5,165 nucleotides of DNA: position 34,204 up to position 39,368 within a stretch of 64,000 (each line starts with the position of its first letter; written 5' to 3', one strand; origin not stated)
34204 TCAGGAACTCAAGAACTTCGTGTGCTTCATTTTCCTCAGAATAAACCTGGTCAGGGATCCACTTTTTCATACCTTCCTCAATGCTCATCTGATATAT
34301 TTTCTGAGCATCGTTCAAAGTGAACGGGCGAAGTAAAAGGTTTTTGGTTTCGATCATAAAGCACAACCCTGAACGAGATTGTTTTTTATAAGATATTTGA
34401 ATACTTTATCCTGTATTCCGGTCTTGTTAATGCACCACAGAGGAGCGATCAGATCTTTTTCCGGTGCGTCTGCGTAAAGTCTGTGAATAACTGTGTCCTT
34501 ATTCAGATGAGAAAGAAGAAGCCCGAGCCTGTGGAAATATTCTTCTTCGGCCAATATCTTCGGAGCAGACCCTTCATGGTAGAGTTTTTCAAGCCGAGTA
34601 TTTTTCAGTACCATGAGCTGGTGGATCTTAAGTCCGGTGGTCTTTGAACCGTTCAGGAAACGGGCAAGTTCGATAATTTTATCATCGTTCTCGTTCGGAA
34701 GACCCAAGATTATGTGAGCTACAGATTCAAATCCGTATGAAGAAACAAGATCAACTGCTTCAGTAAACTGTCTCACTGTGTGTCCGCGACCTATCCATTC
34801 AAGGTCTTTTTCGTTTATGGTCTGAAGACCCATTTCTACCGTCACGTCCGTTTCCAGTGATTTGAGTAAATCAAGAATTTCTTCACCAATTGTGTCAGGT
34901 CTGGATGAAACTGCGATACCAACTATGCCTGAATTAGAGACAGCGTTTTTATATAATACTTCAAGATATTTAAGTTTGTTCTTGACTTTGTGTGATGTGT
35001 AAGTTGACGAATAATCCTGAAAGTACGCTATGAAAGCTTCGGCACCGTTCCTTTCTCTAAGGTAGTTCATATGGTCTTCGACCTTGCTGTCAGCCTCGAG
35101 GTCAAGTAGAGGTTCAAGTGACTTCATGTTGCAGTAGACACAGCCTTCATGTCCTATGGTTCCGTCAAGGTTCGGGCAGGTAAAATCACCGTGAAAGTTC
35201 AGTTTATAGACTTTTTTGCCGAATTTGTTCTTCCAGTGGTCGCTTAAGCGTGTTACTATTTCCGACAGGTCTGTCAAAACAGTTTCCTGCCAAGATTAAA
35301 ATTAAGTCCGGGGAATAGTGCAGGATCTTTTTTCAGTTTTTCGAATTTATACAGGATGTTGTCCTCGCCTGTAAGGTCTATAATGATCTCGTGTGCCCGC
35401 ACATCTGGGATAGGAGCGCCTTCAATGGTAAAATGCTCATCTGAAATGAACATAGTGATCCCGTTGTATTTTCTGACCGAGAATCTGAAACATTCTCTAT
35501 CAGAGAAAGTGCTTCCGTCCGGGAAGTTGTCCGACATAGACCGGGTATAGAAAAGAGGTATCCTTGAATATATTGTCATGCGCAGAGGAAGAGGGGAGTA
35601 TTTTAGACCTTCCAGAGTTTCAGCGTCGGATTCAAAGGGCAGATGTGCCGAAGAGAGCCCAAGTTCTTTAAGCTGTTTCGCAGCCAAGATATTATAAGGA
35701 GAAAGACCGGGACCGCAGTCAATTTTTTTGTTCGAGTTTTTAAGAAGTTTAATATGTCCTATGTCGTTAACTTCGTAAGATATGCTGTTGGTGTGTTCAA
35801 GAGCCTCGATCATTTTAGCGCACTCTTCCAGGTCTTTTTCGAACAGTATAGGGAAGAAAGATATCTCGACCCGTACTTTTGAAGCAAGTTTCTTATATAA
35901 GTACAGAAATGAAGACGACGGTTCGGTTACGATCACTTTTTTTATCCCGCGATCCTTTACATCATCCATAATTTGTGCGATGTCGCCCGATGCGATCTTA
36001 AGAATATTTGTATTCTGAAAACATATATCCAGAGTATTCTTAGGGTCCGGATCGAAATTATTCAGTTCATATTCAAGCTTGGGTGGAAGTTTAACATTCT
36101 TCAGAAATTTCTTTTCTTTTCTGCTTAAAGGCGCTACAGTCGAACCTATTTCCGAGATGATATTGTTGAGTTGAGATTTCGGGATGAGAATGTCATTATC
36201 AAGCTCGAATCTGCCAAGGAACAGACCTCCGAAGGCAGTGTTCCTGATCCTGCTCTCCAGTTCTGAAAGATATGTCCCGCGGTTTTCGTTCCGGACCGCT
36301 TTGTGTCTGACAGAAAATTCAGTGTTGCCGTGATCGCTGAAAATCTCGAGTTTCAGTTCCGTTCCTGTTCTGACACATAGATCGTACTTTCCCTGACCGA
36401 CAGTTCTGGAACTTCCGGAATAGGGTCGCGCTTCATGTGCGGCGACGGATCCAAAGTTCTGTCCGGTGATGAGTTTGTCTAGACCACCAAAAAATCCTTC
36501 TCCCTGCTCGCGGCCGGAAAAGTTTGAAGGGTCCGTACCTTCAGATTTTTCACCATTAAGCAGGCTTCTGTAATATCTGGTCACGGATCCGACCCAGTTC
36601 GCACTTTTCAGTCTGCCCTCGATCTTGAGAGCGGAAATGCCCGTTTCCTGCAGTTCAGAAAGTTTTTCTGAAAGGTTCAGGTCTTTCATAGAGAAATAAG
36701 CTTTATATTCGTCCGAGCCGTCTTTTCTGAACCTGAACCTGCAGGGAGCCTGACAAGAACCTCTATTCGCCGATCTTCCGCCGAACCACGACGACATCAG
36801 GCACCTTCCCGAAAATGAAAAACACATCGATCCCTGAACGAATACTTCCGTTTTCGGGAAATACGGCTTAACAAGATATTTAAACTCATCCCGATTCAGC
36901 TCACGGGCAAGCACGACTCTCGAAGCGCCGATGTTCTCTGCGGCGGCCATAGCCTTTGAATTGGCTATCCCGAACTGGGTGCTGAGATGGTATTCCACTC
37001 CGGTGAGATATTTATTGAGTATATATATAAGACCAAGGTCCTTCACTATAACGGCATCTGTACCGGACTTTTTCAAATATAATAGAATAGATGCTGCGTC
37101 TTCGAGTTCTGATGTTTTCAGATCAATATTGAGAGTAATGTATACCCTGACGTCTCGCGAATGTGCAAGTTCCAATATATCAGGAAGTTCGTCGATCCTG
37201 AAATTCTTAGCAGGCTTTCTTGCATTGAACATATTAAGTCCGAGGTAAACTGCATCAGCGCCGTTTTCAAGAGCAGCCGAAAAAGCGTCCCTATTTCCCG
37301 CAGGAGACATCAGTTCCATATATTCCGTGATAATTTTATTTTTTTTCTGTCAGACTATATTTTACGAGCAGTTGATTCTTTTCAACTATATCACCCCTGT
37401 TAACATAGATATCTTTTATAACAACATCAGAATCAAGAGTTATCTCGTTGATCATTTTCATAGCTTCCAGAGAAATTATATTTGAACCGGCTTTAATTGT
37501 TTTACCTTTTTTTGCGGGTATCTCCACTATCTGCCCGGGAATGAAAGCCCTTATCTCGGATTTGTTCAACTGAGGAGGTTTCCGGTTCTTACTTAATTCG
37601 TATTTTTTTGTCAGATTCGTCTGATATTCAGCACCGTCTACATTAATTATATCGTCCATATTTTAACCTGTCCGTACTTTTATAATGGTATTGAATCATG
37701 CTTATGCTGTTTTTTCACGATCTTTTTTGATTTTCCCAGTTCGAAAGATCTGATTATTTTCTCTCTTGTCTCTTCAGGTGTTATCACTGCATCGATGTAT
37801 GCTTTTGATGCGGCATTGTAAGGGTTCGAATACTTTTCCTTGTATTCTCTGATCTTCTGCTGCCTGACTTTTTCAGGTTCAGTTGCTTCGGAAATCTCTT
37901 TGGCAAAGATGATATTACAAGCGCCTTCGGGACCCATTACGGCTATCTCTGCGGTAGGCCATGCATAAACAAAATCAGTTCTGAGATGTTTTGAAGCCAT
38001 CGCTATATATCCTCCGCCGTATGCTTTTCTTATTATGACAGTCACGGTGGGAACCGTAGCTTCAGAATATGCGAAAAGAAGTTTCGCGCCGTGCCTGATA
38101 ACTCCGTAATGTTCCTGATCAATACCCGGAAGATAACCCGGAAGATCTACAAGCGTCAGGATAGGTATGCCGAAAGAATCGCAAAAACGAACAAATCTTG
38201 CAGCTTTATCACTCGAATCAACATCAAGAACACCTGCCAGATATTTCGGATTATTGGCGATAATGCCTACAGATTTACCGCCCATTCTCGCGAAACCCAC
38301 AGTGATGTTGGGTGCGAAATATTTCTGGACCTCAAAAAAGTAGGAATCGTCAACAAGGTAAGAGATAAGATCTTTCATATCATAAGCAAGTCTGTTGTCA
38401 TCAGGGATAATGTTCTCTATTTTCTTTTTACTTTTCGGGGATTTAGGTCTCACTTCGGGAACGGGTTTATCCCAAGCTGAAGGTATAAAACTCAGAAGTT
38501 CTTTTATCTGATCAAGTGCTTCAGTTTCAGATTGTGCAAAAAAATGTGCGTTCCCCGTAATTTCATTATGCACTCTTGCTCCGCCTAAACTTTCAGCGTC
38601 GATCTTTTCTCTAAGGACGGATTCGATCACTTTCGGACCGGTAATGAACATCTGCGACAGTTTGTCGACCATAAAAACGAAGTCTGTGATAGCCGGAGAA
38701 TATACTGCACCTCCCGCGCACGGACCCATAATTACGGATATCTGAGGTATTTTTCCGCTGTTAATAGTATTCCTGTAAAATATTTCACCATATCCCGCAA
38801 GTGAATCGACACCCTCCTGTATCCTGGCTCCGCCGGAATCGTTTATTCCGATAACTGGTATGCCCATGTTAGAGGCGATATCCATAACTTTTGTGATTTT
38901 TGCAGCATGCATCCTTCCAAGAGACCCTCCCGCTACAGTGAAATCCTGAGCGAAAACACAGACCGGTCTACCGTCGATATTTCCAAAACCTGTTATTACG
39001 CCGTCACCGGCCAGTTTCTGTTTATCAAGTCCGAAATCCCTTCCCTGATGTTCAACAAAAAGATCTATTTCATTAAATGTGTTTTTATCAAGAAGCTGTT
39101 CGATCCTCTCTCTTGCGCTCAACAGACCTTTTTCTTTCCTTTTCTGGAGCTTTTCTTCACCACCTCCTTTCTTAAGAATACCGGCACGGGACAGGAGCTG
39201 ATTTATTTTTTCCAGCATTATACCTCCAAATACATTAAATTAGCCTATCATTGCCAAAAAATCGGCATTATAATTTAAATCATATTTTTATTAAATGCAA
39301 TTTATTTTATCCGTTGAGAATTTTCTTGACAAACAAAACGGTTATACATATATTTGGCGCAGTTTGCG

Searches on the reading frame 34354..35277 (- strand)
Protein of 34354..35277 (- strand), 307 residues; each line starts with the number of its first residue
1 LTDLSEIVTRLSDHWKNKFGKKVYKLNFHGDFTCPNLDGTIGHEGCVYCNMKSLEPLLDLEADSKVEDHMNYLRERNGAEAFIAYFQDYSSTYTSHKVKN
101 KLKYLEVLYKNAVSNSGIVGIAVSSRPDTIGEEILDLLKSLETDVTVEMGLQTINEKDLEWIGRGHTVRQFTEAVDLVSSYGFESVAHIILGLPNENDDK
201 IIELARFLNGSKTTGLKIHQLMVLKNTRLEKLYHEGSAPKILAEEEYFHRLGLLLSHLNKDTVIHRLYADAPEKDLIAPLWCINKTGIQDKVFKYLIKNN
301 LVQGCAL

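Call 21: search_protein_families(library=pfam, proteins=[window:34354-35277:-], max_evalue=0.00001)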
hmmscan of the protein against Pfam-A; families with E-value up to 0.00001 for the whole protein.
window:34354-35277:- (307 aa): 2 families
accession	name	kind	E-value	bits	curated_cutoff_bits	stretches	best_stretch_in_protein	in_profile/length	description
PF16199.10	Radical_SAM_C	-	1.9e-21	76.4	31.9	1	214-296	2-83/85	Radical_SAM C-terminal domain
PF04055.27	Radical_SAM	-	6.1e-19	69.2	29.5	1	44-208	9-166/166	Radical SAM superfamily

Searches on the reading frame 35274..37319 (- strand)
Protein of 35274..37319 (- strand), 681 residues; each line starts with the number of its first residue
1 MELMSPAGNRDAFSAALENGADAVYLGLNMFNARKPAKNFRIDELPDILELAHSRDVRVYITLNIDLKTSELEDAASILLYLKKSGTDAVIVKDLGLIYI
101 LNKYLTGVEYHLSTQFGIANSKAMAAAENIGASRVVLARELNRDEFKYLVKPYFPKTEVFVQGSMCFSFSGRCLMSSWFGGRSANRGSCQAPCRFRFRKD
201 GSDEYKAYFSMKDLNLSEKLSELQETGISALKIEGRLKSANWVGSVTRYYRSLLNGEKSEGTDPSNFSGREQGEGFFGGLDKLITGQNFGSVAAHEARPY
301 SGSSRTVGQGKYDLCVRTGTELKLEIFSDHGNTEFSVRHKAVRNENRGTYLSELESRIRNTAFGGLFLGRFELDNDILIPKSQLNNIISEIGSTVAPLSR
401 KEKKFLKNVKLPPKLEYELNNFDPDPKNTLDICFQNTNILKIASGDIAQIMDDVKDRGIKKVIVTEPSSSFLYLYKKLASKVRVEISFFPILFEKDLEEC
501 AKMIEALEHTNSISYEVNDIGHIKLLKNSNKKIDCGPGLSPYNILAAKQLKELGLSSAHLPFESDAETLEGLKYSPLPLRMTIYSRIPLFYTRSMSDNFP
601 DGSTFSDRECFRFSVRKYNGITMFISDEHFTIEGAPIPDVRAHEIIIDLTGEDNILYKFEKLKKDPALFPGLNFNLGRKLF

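Call 21: search_protein_families(library=pfam, proteins=[window:35274-37319:-], max_evalue=0.00001)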
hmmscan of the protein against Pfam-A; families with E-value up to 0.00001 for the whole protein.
window:35274-37319:- (681 aa): 1 family
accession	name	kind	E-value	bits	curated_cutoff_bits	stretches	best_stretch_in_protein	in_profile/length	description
PF01136.24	Peptidase_U32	-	6e-59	199.6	22.4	1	73-256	2-197/233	Peptidase family U32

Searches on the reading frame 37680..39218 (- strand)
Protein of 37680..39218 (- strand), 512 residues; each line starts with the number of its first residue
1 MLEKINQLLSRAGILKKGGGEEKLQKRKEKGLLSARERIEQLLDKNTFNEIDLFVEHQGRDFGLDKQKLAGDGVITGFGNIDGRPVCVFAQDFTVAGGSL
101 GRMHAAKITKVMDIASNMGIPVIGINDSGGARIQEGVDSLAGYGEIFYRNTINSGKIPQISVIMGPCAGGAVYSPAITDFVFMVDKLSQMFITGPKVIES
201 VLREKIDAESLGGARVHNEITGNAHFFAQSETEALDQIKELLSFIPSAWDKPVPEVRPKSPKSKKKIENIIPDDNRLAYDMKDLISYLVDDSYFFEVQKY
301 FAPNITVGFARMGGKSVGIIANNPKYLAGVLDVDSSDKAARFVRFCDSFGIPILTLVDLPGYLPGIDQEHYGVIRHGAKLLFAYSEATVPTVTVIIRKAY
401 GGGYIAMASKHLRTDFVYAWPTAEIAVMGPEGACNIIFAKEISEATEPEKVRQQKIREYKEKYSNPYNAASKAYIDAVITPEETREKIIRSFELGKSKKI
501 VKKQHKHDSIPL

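Call 21: search_protein_families(library=pfam, proteins=[window:37680-39218:-], max_evalue=0.00001)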
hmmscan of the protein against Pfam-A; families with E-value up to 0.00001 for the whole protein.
window:37680-39218:- (512 aa): 2 families
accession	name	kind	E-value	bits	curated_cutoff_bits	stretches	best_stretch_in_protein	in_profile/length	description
PF01039.27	Carboxyl_trans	-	8e-185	615.6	22.3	1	28-507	3-490/493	Carboxyl transferase domain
PF03255.19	ACCA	-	4.5e-18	65.9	23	1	328-453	125-248/310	Acetyl co-enzyme A carboxylase carboxyltransferase-like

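Call 81: search_protein_families(library=pfam, proteins=[window:37680-39218:-], max_evalue=0.00001)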
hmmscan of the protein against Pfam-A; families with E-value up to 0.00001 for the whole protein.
window:37680-39218:- (512 aa): 2 families
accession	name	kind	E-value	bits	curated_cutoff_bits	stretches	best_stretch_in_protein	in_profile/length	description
PF01039.27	Carboxyl_trans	-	8e-185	615.6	22.3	1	28-507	3-490/493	Carboxyl transferase domain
PF03255.19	ACCA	-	4.5e-18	65.9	23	1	328-453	125-248/310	Acetyl co-enzyme A carboxylase carboxyltransferase-like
